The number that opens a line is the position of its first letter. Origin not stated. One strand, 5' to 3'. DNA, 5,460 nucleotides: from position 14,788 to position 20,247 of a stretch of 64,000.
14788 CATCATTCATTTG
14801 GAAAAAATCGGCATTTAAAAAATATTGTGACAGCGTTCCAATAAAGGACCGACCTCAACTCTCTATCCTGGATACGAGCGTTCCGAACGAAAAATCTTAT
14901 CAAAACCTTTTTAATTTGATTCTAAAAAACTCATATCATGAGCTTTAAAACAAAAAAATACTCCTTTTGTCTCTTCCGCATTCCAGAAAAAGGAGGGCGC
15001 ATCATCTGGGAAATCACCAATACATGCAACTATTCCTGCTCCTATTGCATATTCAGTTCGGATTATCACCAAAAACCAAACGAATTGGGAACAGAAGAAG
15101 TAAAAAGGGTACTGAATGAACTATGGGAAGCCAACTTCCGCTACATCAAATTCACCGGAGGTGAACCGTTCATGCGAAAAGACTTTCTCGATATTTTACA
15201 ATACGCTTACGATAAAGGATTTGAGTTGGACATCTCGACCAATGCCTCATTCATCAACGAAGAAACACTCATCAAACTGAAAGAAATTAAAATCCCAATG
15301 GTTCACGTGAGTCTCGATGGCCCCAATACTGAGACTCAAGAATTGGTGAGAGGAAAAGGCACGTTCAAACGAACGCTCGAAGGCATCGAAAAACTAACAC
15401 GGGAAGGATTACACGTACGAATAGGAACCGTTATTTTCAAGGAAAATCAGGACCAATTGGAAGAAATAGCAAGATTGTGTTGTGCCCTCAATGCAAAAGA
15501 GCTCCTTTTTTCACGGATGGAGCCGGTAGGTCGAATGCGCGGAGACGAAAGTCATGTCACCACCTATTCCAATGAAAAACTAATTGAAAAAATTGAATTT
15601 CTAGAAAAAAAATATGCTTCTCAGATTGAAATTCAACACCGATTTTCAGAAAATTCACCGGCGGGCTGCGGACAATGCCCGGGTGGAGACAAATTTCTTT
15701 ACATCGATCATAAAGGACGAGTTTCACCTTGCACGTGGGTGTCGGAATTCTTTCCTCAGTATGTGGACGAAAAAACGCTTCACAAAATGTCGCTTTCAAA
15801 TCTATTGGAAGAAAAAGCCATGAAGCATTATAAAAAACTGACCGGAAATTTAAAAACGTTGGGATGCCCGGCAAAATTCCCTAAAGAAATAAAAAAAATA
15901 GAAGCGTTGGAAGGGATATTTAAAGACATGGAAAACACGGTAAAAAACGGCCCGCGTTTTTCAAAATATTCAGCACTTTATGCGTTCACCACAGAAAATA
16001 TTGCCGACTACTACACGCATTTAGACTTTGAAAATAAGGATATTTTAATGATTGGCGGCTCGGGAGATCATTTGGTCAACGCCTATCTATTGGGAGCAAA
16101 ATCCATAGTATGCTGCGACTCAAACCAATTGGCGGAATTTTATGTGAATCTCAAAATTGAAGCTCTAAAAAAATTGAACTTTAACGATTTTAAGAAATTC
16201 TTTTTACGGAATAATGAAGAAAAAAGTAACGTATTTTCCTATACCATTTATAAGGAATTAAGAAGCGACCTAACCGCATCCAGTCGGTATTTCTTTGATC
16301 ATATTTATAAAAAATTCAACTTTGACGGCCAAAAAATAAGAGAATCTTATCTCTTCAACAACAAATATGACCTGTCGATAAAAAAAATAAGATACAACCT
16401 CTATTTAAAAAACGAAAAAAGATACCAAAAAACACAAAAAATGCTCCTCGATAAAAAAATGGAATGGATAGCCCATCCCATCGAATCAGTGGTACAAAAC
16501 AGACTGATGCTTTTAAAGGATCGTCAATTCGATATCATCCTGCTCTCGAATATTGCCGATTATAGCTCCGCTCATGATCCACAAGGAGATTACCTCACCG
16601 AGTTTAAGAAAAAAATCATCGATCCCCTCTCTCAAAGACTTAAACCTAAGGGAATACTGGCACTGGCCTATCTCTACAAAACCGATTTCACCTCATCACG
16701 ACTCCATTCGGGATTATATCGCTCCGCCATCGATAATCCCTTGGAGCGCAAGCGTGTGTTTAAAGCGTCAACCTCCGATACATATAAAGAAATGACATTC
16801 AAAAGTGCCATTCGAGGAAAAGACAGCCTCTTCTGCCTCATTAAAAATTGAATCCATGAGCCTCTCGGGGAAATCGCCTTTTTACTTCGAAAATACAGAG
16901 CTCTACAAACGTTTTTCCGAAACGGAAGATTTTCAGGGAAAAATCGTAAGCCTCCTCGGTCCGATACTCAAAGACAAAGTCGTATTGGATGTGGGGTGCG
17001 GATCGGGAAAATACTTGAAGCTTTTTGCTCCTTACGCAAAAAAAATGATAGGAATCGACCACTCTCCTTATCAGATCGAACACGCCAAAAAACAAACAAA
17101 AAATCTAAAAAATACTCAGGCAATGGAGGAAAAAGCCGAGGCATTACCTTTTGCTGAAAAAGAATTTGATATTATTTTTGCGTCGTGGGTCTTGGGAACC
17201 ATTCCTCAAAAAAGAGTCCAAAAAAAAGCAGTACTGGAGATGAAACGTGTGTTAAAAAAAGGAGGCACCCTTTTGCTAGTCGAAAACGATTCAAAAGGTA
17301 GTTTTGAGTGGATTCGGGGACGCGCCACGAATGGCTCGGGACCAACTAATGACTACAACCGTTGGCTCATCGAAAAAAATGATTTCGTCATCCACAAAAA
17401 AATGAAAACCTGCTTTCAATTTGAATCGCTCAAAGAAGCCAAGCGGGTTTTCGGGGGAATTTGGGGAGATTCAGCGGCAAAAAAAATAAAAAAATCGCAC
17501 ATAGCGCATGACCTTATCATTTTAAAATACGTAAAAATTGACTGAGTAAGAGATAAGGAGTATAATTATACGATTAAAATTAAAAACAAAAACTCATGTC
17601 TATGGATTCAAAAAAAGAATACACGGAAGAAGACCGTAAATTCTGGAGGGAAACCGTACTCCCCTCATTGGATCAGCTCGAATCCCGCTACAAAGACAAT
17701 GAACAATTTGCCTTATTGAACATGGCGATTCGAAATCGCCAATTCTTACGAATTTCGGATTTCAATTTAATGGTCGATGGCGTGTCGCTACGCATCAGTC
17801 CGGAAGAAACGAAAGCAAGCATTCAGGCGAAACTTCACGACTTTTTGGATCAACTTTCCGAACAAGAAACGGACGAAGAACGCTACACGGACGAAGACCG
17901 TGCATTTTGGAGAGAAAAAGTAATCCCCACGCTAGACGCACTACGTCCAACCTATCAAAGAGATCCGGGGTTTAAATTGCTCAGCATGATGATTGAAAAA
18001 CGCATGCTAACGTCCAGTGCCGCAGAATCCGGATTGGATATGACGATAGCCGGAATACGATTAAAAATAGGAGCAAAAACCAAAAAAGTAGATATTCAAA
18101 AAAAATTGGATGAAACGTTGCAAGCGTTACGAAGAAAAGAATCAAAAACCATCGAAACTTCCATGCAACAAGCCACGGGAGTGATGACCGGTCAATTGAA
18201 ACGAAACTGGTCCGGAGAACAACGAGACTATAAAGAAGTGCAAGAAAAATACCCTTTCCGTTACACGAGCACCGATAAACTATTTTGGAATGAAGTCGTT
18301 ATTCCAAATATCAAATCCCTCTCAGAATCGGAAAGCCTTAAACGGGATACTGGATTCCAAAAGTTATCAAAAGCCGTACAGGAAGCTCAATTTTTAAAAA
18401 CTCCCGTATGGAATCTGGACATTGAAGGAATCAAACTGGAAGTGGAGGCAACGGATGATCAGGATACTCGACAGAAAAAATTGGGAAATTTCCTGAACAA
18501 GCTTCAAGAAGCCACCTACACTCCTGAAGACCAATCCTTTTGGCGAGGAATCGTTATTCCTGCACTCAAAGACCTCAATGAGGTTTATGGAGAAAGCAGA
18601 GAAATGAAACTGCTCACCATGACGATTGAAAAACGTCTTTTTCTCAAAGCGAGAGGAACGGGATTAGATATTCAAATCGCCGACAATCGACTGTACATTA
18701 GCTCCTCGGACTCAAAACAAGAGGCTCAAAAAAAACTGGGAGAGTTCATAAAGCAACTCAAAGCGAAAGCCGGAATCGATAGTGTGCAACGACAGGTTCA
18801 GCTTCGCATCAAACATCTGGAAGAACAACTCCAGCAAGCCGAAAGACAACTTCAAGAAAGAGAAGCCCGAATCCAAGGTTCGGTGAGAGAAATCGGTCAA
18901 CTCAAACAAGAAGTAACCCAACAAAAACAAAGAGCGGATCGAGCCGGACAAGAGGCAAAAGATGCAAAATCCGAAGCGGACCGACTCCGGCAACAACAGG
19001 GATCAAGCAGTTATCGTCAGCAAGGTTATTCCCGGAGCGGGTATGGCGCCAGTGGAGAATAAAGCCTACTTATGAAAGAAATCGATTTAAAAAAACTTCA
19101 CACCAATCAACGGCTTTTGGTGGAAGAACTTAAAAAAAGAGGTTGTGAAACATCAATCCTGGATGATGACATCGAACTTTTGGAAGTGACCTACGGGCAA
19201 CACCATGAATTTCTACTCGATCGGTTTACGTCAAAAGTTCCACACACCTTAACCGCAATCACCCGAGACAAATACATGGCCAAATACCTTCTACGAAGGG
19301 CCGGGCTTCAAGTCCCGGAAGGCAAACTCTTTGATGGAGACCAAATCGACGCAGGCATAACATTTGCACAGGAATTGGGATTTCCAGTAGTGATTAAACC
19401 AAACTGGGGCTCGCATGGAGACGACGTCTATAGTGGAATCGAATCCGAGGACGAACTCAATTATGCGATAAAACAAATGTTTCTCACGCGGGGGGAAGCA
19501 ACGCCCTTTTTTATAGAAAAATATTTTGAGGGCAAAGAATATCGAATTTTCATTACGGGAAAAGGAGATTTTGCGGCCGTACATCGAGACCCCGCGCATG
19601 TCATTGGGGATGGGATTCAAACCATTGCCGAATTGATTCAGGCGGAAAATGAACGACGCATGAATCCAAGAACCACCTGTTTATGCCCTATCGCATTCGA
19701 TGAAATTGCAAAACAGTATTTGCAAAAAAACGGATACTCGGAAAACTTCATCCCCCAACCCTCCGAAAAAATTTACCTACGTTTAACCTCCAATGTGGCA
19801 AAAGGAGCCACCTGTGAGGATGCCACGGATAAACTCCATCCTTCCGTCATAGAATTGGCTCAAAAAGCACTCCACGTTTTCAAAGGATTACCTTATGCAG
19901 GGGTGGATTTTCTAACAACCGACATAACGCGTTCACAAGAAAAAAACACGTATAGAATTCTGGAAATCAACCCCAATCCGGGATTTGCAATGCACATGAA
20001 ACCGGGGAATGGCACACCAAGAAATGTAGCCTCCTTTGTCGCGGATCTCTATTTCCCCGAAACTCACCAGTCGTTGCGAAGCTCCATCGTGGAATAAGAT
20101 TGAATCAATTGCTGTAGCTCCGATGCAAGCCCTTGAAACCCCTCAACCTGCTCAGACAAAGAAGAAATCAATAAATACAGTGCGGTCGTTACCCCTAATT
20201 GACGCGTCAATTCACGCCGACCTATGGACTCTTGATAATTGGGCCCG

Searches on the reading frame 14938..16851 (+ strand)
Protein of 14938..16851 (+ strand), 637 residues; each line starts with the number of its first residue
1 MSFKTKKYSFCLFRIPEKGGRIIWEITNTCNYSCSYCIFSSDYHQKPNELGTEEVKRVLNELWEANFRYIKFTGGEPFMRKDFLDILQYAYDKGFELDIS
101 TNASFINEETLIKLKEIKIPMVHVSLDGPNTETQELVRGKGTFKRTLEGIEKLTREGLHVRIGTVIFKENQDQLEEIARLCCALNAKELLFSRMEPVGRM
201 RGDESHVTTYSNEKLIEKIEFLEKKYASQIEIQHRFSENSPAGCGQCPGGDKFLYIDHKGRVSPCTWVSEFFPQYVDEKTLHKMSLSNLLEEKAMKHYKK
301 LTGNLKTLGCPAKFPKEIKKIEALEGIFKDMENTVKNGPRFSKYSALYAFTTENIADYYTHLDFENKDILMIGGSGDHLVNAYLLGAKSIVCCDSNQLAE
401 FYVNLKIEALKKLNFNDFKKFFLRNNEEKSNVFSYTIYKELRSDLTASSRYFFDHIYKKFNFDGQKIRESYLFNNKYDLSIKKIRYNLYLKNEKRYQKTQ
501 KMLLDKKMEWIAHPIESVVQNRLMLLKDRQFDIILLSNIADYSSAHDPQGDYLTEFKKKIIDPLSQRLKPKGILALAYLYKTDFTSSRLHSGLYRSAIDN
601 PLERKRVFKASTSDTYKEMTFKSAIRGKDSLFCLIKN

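Call 56: search_protein_families(library=pfam, proteins=[window:14938-16851:+], max_evalue=0.001)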
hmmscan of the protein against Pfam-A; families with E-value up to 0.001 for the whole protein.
window:14938-16851:+ (637 aa): 3 families
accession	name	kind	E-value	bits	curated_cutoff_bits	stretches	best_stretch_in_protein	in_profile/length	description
PF04055.27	Radical_SAM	-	3.7e-33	115.5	29.5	1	25-181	2-166/166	Radical SAM superfamily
PF11899.13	DUF3419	-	2.5e-09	37.2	28.2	1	345-462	9-125/385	Protein of unknown function (DUF3419)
PF13353.11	Fer4_12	-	1.9e-07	31.9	22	1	27-134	12-121/137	4Fe-4S single cluster domain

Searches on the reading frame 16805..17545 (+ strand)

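Call 56: search_protein_families(library=pfam, proteins=[window:16805-17545:+], max_evalue=0.001)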
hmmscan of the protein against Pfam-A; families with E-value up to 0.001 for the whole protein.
window:16805-17545:+ (246 aa): 15 families
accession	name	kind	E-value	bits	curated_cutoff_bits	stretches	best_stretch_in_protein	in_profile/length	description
PF08241.18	Methyltransf_11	-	5.4e-22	78.7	21.2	1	61-157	1-94/95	Methyltransferase domain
PF13649.12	Methyltransf_25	-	5.1e-20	72.4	27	1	60-154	1-97/97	Methyltransferase domain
PF13847.12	Methyltransf_31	-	6.6e-18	65.2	27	1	56-162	3-113/145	Methyltransferase domain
PF13489.12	Methyltransf_23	-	1.7e-15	57.5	27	1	47-169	13-131/164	Methyltransferase domain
PF08242.18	Methyltransf_12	-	2e-13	51.3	30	1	61-156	1-98/98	Methyltransferase domain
PF01209.24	Ubie_methyltran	-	5.7e-10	39.4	20.1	1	55-161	46-154/233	ubiE/COQ5 methyltransferase family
PF08003.17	Methyltransf_9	-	4.5e-09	36.1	23.8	1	54-159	113-218/315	Protein of unknown function (DUF1698)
PF03848.20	TehB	-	1.5e-05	24.9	20.4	1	30-161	5-135/193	Tellurite resistance protein TehB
PF05401.17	NodS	-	1.8e-05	25.1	24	1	59-158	46-144/201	Nodulation protein S (NodS)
PF05175.20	MTS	-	3.2e-05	24.1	23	1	56-168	31-148/170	Methyltransferase small domain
PF02390.23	Methyltransf_4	-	0.00015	21.7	24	1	57-169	2-125/173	Putative methyltransferase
PF06325.19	PrmA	-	0.00028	20.9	22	1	55-133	160-239/296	Ribosomal protein L11 methyltransferase (PrmA)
PF02353.26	CMAS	-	0.00039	20.3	27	1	59-158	65-164/273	Mycolic acid cyclopropane synthetase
PF01728.25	FtsJ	-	0.00063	20.2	24.1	0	56-129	21-100/181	FtsJ-like methyltransferase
PF01135.25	PCMT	-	0.00067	19.9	20.3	1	45-107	63-127/210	Protein-L-isoaspartate(D-aspartate) O-methyltransferase (PCMT)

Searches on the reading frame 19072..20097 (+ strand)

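Call 56: search_protein_families(library=pfam, proteins=[window:19072-20097:+], max_evalue=0.001)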
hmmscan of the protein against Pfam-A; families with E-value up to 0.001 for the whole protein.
window:19072-20097:+ (341 aa): 4 families
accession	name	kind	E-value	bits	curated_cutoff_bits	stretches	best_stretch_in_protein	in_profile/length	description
PF07478.18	Dala_Dala_lig_C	-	9.1e-08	32.3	24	0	78-170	6-99/204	D-ala D-ala ligase C-terminus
PF08443.16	RimK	-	2.1e-07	31.2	21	0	64-172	1-105/188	RimK-like ATP-grasp domain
PF02786.22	CPSase_L_D2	-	6.3e-06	26.3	19.8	1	66-154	1-91/211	Carbamoyl-phosphate synthase L chain, ATP binding domain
PF14397.11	ATPgrasp_ST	-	1.4e-05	24.9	31.4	0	60-127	15-84/278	Sugar-transfer associated ATP-grasp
